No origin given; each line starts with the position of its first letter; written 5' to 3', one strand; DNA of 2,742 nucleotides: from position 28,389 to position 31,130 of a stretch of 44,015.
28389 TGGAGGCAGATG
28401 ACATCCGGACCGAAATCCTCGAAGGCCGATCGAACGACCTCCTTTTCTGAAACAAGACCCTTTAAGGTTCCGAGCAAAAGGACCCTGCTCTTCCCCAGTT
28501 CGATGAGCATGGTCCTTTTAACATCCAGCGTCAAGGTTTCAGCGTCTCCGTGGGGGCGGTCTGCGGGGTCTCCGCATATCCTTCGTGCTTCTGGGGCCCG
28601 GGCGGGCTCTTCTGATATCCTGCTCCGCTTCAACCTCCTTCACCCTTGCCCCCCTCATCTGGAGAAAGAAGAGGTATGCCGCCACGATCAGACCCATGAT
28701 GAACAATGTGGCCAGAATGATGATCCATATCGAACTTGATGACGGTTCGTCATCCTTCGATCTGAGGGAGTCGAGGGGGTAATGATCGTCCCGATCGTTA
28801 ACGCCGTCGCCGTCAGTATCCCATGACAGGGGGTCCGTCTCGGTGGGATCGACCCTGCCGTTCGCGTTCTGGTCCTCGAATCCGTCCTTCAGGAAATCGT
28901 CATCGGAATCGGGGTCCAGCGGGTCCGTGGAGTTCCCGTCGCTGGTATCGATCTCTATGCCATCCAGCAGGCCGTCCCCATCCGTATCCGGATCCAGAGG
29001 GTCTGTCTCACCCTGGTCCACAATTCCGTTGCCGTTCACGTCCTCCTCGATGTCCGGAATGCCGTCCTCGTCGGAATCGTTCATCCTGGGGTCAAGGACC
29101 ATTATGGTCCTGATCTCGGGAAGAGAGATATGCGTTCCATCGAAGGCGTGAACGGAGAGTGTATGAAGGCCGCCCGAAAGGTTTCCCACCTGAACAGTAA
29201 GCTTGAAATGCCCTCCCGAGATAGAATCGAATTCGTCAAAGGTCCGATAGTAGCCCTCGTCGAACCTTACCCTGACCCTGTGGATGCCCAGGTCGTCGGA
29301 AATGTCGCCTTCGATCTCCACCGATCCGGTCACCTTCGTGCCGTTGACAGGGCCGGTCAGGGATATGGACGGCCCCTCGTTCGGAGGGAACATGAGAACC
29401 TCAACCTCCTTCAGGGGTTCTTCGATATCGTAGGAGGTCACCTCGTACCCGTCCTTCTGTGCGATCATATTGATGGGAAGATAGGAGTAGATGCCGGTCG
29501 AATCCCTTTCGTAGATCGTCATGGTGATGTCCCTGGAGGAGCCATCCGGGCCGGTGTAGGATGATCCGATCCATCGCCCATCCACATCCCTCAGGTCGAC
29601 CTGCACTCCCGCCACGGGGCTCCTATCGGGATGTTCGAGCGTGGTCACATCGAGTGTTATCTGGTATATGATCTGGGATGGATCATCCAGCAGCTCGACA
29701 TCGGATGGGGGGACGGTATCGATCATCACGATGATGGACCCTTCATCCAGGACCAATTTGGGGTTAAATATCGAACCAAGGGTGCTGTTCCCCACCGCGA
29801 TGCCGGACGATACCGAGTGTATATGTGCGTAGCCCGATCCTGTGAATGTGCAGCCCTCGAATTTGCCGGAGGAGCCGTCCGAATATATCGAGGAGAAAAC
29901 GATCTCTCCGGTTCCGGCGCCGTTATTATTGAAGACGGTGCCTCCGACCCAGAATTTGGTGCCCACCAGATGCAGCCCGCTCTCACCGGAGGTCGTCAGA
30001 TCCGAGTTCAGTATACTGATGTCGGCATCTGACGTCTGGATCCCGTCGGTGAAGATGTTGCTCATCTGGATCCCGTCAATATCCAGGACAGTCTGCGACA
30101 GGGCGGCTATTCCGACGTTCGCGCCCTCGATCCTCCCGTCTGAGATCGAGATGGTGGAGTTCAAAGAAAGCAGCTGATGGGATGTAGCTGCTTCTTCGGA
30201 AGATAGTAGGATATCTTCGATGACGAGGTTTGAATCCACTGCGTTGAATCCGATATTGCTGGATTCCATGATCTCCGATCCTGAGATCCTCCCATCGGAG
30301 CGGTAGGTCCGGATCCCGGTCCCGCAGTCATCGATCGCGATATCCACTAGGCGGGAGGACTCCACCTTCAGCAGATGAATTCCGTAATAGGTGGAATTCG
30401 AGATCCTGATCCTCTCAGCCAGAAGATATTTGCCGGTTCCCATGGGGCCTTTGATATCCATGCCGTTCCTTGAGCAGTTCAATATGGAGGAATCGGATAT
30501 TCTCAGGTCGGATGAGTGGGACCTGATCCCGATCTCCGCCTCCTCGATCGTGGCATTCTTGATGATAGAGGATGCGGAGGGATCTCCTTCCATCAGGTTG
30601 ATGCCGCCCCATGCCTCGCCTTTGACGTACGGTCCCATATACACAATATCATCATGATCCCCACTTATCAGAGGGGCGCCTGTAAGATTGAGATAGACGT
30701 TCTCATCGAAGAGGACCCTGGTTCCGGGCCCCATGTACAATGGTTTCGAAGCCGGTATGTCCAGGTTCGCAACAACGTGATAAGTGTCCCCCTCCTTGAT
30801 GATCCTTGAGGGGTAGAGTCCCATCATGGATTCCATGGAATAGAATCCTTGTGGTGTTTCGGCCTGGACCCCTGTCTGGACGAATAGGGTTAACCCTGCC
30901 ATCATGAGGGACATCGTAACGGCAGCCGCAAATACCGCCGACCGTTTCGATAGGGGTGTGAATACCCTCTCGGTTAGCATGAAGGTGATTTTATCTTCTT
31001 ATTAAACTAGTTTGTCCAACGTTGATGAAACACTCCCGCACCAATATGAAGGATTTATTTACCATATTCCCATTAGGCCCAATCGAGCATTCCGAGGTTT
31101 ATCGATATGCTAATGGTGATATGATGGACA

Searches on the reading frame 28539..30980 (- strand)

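Call 23: search_protein_families(library=pfam, proteins=[window:28539-30980:-], max_evalue=0.0001)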
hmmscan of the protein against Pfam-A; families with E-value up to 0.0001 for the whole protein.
window:28539-30980:- (813 aa): 1 family
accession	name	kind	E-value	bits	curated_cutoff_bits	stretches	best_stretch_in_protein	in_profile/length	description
PF17957.7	Big_7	-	1.3e-08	35.8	24.1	1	537-610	1-70/70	Bacterial Ig domain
